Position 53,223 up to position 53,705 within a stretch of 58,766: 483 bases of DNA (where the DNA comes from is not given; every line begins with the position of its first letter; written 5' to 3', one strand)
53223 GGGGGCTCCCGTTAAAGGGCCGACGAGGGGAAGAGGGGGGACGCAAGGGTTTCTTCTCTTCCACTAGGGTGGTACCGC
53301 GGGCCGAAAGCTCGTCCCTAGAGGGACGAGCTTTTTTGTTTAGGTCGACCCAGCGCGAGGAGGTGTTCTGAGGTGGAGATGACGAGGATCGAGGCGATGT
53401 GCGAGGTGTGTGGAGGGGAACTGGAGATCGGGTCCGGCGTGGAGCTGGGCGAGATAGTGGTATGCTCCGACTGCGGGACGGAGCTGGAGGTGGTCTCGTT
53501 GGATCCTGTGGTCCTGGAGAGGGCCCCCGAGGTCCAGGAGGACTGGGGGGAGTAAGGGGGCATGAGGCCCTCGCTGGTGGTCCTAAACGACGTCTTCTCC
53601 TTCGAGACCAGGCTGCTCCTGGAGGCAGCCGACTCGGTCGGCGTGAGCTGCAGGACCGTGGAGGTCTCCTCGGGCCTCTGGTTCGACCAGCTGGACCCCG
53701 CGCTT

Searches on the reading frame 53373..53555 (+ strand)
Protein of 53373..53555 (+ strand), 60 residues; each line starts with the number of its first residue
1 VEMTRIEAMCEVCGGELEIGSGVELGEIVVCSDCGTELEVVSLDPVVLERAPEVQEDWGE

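Call 6: search_protein_families(library=ncbifam, proteins=[window:53373-53555:+], max_evalue=0.00001)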
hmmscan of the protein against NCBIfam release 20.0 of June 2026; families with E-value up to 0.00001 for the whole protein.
window:53373-53555:+ (60 aa): 2 families
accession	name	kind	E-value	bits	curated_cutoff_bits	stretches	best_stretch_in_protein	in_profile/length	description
TIGR01206.1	lysW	equivalog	1.1e-21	76.5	53.2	1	7-60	2-54/54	lysine biosynthesis protein LysW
NF041070.1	carrier_LysW_Arch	domain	1.7e-15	56.8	75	1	8-60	3-57/57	alpha-aminoadipate/glutamate carrier protein LysW/ArgW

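Call 11: search_protein_families(library=pfam, proteins=[window:53373-53555:+], max_evalue=0.01)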
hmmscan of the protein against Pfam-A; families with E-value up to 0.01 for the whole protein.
window:53373-53555:+ (60 aa): 8 families
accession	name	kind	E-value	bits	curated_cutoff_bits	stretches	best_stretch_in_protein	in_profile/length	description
PF21344.3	Zn_ribbon_LysW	-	3.1e-18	65.6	27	1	9-53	2-46/46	Alpha-aminoadipate carrier protein LysW-like, globular domain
PF14446.12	Prok-RING_1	-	0.00022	21.5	29.1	1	7-36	4-28/54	Prokaryotic RING finger family 1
PF08792.16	A2L_zn_ribbon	-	0.00067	19.7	22.9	0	7-19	3-15/33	A2L zinc ribbon domain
PF14471.11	DUF4428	-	0.00098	19.4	27.8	1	10-38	2-30/51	Domain of unknown function (DUF4428)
PF08271.17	Zn_Ribbon_TF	-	0.0026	17.7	29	0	9-51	2-42/43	TFIIB zinc-binding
PF24460.1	DUF7575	-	0.0057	16.4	28.5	0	27-39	2-14/28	Domain of unknown function (DUF7575)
PF07191.17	Zn_ribbon_6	-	0.0073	16.7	25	0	5-41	14-42/67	Double zinc ribbon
PF23477.1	zf_Tbcl_2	-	0.0084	16.2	27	0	29-40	6-17/37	Probable treble clef zinc finger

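Call 21: find_homologous_proteins(query=window:53373-53555:+, max_evalue=0.001)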
Query window:53373-53555:+ (60 aa): 381 proteins with E <= 0.001 among 381 candidates; the best 120 are listed.
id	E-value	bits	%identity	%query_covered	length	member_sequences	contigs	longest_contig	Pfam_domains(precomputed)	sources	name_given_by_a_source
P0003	1.8e-29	118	98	100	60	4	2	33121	PF21344.4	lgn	-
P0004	4.1e-17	79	69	85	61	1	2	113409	PF21344.4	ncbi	-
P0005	5.9e-15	72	73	85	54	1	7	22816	PF08274.18,PF21344.4,PF24460.2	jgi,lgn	jgi:alpha-aminoadipate carrier protein LysW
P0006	9.5e-15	72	60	97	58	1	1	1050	PF08274.18,PF21344.4,PF08271.18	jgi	jgi:alpha-aminoadipate carrier protein LysW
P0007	9.5e-15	72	63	85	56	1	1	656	PF21344.4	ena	-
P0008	2.2e-14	71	64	92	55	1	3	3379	PF21344.4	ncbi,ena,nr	ncbi:MAG: lysine biosynthesis protein LysW [Synergistes sp.]|nr:lysine biosynthesis protein LysW [Sy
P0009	3.1e-14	70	64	88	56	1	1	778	PF21344.4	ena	-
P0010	4.2e-14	70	69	85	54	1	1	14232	PF21344.4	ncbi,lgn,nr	ncbi:MAG: lysine biosynthesis protein LysW [Euryarchaeota archaeon]|nr:lysine biosynthesis protein L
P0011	4.6e-14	70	61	90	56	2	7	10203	PF21344.4,PF23548.2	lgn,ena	-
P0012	6.4e-14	69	64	88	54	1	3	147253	PF21344.4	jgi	jgi:alpha-aminoadipate carrier protein LysW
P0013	7.2e-14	69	69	85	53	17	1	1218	PF21344.4,PF08271.18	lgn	-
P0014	7.8e-14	69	69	85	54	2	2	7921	PF08274.18,PF21344.4,PF08271.18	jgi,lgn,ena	-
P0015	1.2e-13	68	58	100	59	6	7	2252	PF21344.4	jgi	-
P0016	1.4e-13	68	63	85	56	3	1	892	PF21344.4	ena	-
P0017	1.5e-13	68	64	88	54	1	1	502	PF21344.4,PF08271.18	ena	-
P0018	1.7e-13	68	60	88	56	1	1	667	PF21344.4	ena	-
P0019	2.1e-13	68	58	100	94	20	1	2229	PF21344.4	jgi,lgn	jgi:alpha-aminoadipate carrier protein LysW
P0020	2.2e-13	67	58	88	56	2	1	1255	PF21344.4,PF08271.18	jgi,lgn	jgi:alpha-aminoadipate carrier protein LysW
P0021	2.3e-13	67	61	85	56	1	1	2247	PF21344.4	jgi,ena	-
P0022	2.7e-13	67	60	88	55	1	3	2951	PF21344.4,PF08271.18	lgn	-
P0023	2.7e-13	67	58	100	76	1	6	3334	PF21344.4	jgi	-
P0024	3.0e-13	67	57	100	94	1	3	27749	PF21344.4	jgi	jgi:alpha-aminoadipate carrier protein LysW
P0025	3.0e-13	67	65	85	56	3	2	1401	PF21344.4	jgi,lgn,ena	-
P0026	3.6e-13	67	63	90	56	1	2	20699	PF21344.4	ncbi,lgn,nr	ncbi:hypothetical protein FACS1894167_08480 [Synergistales bacterium]|nr:hypothetical protein FACS18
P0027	3.6e-13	67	63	85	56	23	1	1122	PF21344.4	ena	-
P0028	3.6e-13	67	59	90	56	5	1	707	PF21344.4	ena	-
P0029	3.8e-13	67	60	92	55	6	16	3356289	PF21344.4,PF23548.2,PF24460.2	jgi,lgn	-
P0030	4.6e-13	66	63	90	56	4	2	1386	PF21344.4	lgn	-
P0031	4.8e-13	66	60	92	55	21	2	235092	PF22747.3,PF21344.4,PF26408.2,PF03119.22,PF24460.2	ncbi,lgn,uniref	ncbi:MAG: lysine biosynthesis protein LysW [Melioribacter sp.]|uniref:lysine biosynthesis protein Ly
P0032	4.9e-13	66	61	85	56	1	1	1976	PF21344.4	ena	-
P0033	5.6e-13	66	63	85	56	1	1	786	PF21344.4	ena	-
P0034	6.0e-13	66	63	85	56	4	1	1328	PF21344.4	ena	-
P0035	6.3e-13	66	57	90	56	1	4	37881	PF08274.18,PF21344.4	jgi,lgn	jgi:alpha-aminoadipate carrier protein LysW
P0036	6.5e-13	66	64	88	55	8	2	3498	PF21344.4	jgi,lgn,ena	-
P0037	6.9e-13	66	58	92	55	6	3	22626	PF21344.4,PF26408.2,PF03119.22,PF24460.2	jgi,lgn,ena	-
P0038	7.5e-13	66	59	90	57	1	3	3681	PF21344.4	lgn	-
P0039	8.0e-13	66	59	85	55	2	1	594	PF21344.4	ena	-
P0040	8.1e-13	66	61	95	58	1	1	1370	PF21344.4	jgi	jgi:alpha-aminoadipate/glutamate carrier protein LysW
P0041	9.1e-13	66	65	85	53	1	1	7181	PF08274.18,PF21344.4,PF08271.18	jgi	jgi:alpha-aminoadipate carrier protein LysW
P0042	9.5e-13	65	62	87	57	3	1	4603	PF21344.4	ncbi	ncbi:MAG: lysine biosynthesis protein LysW [Anaerolineaceae bacterium]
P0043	9.8e-13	65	59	85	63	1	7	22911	PF21344.4,PF08271.18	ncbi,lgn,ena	-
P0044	1.1e-12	65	67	85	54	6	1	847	PF21344.4,PF08271.18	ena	-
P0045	1.1e-12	65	60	88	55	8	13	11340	PF21344.4,PF08271.18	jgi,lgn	jgi:alpha-aminoadipate carrier protein LysW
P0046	1.1e-12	65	61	90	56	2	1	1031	PF21344.4,PF08271.18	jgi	jgi:alpha-aminoadipate carrier protein LysW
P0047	1.1e-12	65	65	85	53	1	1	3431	PF08274.18,PF21344.4,PF08271.18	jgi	jgi:alpha-aminoadipate carrier protein LysW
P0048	1.2e-12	65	66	88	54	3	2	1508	PF08274.18,PF21344.4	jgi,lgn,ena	-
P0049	1.2e-12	65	62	100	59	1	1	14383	PF21344.4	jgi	jgi:alpha-aminoadipate carrier protein LysW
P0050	1.2e-12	65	56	92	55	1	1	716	PF21344.4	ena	-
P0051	1.2e-12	65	65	85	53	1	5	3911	PF08274.18,PF21344.4,PF08271.18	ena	-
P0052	1.3e-12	65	61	85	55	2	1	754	PF21344.4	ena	-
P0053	1.3e-12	65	55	97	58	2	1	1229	PF21344.4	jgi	jgi:alpha-aminoadipate carrier protein LysW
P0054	1.4e-12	65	57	88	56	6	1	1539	PF21344.4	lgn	-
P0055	1.5e-12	65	59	90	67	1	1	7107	PF21344.4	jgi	jgi:alpha-aminoadipate carrier protein LysW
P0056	1.5e-12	65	65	85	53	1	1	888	PF08274.18,PF21344.4,PF08271.18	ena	-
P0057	1.6e-12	65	65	85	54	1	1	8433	PF08274.18,PF21344.4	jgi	jgi:alpha-aminoadipate carrier protein LysW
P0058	1.6e-12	65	64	88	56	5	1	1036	PF21344.4,PF08271.18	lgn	-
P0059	2.0e-12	64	62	87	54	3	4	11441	PF21344.4,PF13248.12,PF13453.12,PF08271.18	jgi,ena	-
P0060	2.0e-12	64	64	92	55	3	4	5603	PF21344.4,PF08271.18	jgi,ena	-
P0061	2.1e-12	64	60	88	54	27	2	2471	PF21344.4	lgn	-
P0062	2.2e-12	64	63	85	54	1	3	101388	PF21344.4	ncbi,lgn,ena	-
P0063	2.2e-12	64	59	93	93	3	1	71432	PF21344.4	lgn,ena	-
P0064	2.2e-12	64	63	85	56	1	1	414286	PF21344.4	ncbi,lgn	ncbi:MAG: lysine biosynthesis protein LysW [Anaerolineae bacterium]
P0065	2.3e-12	64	67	85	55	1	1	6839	PF21344.4,PF23137.2,PF08271.18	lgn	-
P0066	2.3e-12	64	66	88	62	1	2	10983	PF08274.18,PF21344.4,PF24460.2,PF08271.18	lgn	-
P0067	2.3e-12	64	54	93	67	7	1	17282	PF21344.4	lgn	-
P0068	2.4e-12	64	59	85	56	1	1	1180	PF21344.4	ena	-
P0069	2.5e-12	64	55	92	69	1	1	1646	PF24441.2,PF21344.4,PF03119.22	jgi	-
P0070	2.5e-12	64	72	88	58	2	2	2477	PF21344.4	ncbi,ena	-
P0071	2.7e-12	64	68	88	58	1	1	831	PF21344.4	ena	-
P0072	2.9e-12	64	54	98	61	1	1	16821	PF21344.4,PF08271.18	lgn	-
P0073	3.0e-12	64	59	90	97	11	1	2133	PF21344.4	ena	-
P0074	3.4e-12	64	70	88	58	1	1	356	PF21344.4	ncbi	-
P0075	3.8e-12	64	65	85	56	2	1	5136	PF08274.18,PF21344.4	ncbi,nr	ncbi:MAG: lysine biosynthesis protein LysW [Anaerolineae bacterium]|nr:lysine biosynthesis protein L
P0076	3.9e-12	64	58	92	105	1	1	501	PF00682.26,PF21344.4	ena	-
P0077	3.9e-12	64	60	87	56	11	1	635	PF21344.4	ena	-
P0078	3.9e-12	64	63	85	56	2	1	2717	PF21344.4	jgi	jgi:alpha-aminoadipate carrier protein LysW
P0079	4.0e-12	64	63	85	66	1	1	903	PF21344.4,PF08271.18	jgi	jgi:alpha-aminoadipate carrier protein LysW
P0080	4.2e-12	63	55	97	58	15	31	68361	PF08274.18,PF21344.4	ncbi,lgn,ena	-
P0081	4.3e-12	63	55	92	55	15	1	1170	PF21344.4,PF03119.22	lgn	-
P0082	4.6e-12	63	62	92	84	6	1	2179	PF21344.4,PF13717.12,PF08271.18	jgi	jgi:alpha-aminoadipate carrier protein LysW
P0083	4.9e-12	63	56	92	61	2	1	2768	PF21344.4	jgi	jgi:alpha-aminoadipate carrier protein LysW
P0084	5.5e-12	63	65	85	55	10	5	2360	PF21344.4,PF13717.12,PF08271.18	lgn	-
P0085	5.8e-12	63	60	88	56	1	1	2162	PF21344.4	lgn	-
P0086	5.8e-12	63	52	100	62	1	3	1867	PF21344.4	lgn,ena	-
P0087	6.3e-12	63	55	85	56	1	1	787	PF21344.4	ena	-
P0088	6.7e-12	63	58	88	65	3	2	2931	PF21344.4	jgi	-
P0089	7.1e-12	63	61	85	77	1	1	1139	PF21344.4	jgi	jgi:alpha-aminoadipate carrier protein LysW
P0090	7.3e-12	63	63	85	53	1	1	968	PF21344.4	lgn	-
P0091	7.8e-12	63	63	85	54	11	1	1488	PF21344.4,PF08271.18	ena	-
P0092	8.2e-12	63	59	85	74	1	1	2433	PF21344.4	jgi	jgi:alpha-aminoadipate carrier protein LysW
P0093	9.4e-12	62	61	85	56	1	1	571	PF21344.4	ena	-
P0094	9.5e-12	62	65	85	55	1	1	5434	PF08274.18,PF21344.4,PF08271.18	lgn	-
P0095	1.0e-11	62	55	85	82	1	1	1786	PF21344.4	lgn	-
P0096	1.2e-11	62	55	85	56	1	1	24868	PF21344.4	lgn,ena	-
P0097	1.2e-11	62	59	85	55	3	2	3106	PF21344.4,PF24460.2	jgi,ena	jgi:alpha-aminoadipate carrier protein LysW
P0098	1.2e-11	62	63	85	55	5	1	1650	PF08274.18,PF21344.4,PF13717.12,PF08271.18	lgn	-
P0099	1.3e-11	62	63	85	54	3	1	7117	PF21344.4,PF08271.18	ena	-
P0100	1.4e-11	62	61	85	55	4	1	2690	PF08274.18,PF21344.4,PF13717.12,PF08271.18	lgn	-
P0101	1.4e-11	62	55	85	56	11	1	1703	PF08274.18,PF21344.4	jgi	jgi:alpha-aminoadipate/glutamate carrier protein LysW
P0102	1.4e-11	62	59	85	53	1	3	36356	PF21344.4,PF08271.18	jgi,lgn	jgi:alpha-aminoadipate carrier protein LysW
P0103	1.5e-11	62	54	90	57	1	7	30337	PF21344.4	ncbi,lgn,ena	-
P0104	1.6e-11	62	58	88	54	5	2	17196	PF21344.4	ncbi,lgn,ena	-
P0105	1.6e-11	62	57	85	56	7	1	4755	PF24441.2,PF21344.4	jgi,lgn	-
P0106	1.7e-11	62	61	85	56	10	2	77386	PF21344.4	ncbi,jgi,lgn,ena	-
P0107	1.7e-11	62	61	85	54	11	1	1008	PF21344.4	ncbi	-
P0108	1.7e-11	62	59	85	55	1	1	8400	PF21344.4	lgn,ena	-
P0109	1.8e-11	61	58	88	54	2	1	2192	PF21344.4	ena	-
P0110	1.9e-11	61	48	97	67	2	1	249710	PF21344.4,PF26408.2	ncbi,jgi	jgi:alpha-aminoadipate carrier protein LysW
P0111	1.9e-11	61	60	92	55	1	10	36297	PF21344.4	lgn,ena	-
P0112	2.0e-11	61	57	88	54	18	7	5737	PF21344.4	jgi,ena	-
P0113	2.1e-11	61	76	55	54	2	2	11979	PF08274.18,PF21344.4,PF08271.18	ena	-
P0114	2.3e-11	61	59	85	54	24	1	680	PF21344.4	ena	-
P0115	2.3e-11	61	57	88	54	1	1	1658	PF21344.4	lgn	-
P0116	2.4e-11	61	58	88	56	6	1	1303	PF21344.4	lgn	-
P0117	2.5e-11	61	51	92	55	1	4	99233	PF21344.4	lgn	-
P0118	2.6e-11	61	50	93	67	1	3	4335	PF21344.4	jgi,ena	-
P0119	2.7e-11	61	57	88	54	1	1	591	PF21344.4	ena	-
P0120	2.7e-11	61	60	88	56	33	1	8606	PF21344.4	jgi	jgi:alpha-aminoadipate carrier protein LysW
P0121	2.7e-11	61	52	93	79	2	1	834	PF21344.4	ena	-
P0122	2.9e-11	61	55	85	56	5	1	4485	PF21344.4,PF08271.18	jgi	jgi:alpha-aminoadipate carrier protein LysW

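Call 23: find_related_loci(query=A2, collection=genome_contigs, flank=10000)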
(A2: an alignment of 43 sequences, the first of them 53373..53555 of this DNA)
Query A2 (60 aa) in genome_contigs; peptide patterns used: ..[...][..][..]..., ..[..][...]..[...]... (x = any residue, [..] = any of these).
600 stretches matched a pattern (row limit reached: there are more); 564 encode a relative of the query (tblastn E <= 1e-3); the best 80 are kept; 80 distinct loci.
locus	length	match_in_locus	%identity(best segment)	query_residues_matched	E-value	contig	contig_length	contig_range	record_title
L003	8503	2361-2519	64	8-60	1e-17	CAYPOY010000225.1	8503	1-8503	MAG TPA_asm: uncultured Anaerolineales bacterium isolate SRP214966_co5_314 genome assembly, contig: NODE_8596_length_850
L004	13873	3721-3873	65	10-60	4e-17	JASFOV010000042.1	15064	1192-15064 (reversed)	MAG: Anaerolineae bacterium isolate D0819M12metaG_Bin_204 D0819M12metaG_FD_scaffold_260_c1, whole genome shotgun sequenc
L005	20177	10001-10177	59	2-60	5e-17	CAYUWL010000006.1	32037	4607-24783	MAG TPA_asm: uncultured Thermotogaceae bacterium isolate binchicken_co19_556 genome assembly, contig: NODE_1906_length_3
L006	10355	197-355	64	8-60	1e-16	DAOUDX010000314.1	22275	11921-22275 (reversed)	MAG TPA_asm: Anaerolineae bacterium isolate N2_102 k133_942398, whole genome shotgun sequence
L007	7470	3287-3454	54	5-60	1e-16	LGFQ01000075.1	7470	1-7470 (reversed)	MAG: Synergistales bacterium 54_24 S_scaffold_795, whole genome shotgun sequence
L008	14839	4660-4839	55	1-60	1e-16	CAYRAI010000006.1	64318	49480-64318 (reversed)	MAG TPA_asm: uncultured Synergistaceae bacterium isolate SRP192927_co1_913 genome assembly, contig: NODE_531_length_6431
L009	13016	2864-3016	65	10-60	1e-16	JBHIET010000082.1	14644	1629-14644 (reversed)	MAG: Anaerolineae bacterium isolate b2.sp2_bin.30 NODE_1049_length_14644_cov_8.209747, whole genome shotgun sequence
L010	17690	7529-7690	56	7-60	2e-16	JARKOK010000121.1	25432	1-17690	MAG: Aggregatilineales bacterium isolate D137_maxbin.019 k141_3372, whole genome shotgun sequence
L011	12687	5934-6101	54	5-60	2e-16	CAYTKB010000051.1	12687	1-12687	MAG TPA_asm: uncultured Acetomicrobium sp. isolate binchicken_co27_19 genome assembly, contig: NODE_8765_length_12687_co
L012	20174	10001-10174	53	3-60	2e-16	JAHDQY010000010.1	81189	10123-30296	MAG: Synergistales bacterium isolate SV1-B2.2 k141_22822, whole genome shotgun sequence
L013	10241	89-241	65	10-60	2e-16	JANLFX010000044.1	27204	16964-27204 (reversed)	MAG: Anaerolineae bacterium isolate A05DMB24 NODE_44_length_27204_cov_15.651405, whole genome shotgun sequence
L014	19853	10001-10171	56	4-60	3e-16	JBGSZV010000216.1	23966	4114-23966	MAG: Phycisphaerales bacterium isolate JTS-AC57 k141_123370, whole genome shotgun sequence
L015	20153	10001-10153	57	10-60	3e-16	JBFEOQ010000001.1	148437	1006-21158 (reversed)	MAG: Thermoplasmatota archaeon isolate Mix_mud04.2021.02.43 k141_2425134_length_148437_cov_17.0465, whole genome shotgun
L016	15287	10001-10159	62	8-60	3e-16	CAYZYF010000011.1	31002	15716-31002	MAG TPA_asm: uncultured Synergistaceae bacterium isolate binchicken_co45_317 genome assembly, contig: NODE_2146_length_3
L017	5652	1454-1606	63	10-60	4e-16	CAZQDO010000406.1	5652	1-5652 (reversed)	MAG TPA_asm: uncultured Anaerolineae bacterium isolate binchicken_co338_52 genome assembly, contig: NODE_4280_length_565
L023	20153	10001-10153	57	10-60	9e-16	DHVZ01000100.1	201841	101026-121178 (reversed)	MAG TPA_asm: Anaerolineales bacterium UBA5195 UBA5195_contig_405, whole genome shotgun sequence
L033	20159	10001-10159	58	8-60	3e-15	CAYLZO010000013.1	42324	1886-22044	MAG TPA_asm: uncultured Anaerolineaceae bacterium isolate SRP141376_co1_201 genome assembly, contig: NODE_2192_length_42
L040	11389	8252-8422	56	4-60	5e-15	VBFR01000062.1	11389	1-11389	MAG: Chloroflexi bacterium isolate CF_57 14_0929_12_20cm_scaffold_3719, whole genome shotgun sequence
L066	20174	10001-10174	53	3-60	2e-14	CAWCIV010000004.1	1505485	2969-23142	MAG: uncultured Chloroflexia bacterium isolate MFD04580.bin.2.20 genome assembly, contig: contig_9153, whole genome shot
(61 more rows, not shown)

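Call 41: find_related_loci(query=A3, collection=metagenome_contigs, flank=6000)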
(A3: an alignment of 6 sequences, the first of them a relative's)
Query A3 (55 aa) in metagenome_contigs; peptide patterns used: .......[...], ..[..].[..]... (x = any residue, [..] = any of these).
600 stretches matched a pattern (row limit reached: there are more); 518 encode a relative of the query (tblastn E <= 1e-3); the best 80 are kept; 80 distinct loci.
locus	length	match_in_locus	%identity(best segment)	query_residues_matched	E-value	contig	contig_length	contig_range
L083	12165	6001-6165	98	1-55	3e-31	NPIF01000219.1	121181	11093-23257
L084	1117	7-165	70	3-55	8e-22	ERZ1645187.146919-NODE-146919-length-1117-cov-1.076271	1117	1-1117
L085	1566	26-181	69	4-55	5e-21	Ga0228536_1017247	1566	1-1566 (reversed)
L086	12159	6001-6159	66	3-55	1e-20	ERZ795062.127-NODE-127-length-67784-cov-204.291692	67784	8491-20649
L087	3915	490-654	64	1-55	1e-20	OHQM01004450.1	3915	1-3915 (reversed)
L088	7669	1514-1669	67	4-55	1e-20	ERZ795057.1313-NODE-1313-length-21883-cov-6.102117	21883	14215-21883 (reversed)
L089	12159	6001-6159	66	3-55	1e-20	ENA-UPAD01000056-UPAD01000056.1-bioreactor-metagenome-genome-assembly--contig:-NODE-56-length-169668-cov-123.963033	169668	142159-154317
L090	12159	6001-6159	66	3-55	2e-20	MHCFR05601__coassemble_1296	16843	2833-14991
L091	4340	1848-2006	64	3-55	3e-20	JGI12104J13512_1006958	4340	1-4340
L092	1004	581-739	66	3-55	6e-20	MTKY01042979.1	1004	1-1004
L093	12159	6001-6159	64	3-55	1e-19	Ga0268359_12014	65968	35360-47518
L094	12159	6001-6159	68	3-55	1e-19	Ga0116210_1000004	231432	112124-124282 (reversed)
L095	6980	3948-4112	65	1-55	2e-19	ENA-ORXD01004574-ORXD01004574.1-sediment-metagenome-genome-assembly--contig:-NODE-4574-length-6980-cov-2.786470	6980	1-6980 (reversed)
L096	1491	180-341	59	2-55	2e-19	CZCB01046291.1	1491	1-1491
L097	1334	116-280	60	1-55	2e-19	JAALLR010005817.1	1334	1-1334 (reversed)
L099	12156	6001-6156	62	4-55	8e-19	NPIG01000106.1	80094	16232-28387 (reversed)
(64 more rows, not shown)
